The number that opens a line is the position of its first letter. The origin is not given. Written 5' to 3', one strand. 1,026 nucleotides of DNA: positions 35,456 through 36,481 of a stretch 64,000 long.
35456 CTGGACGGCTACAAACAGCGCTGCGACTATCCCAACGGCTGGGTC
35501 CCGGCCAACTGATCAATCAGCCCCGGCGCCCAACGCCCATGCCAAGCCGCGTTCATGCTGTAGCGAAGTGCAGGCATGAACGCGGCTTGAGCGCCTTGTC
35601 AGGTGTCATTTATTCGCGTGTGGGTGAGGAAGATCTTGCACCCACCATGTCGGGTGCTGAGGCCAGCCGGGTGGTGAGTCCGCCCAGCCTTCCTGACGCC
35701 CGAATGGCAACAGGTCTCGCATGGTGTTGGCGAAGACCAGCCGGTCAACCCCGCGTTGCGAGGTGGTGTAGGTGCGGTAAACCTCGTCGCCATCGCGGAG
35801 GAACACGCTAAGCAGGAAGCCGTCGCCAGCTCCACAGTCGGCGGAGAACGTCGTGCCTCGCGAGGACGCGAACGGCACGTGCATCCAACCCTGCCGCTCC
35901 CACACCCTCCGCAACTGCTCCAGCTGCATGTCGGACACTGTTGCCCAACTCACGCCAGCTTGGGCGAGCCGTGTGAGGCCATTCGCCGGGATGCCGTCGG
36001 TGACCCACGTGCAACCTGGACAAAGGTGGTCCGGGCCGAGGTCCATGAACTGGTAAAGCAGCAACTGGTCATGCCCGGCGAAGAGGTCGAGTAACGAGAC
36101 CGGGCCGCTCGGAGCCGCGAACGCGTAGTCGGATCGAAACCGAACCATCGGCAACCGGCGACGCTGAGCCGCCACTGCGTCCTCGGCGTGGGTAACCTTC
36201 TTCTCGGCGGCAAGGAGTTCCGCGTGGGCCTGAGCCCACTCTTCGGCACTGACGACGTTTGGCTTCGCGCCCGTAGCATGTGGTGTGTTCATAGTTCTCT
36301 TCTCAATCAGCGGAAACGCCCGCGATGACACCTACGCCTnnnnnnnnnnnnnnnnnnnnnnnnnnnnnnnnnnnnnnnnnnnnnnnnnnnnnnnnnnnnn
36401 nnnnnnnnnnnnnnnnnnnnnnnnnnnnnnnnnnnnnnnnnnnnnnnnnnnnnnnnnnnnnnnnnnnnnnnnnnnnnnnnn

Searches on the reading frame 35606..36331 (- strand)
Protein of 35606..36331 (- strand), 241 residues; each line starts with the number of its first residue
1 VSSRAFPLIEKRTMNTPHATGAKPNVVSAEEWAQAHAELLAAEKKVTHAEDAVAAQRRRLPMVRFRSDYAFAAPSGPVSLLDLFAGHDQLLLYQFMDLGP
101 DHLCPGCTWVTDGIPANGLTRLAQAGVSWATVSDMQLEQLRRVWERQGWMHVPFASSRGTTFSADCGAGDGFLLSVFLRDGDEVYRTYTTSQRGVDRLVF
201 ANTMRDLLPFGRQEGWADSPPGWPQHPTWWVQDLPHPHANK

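Call 57: search_protein_families(library=pfam, proteins=[window:35606-36331:-], max_evalue=0.01)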
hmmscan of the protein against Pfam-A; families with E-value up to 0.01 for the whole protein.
window:35606-36331:- (241 aa): 1 family
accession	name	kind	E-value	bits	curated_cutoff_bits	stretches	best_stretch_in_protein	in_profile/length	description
PF05988.18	DUF899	-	1e-50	172.9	27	1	23-224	3-212/224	Bacterial protein of unknown function (DUF899)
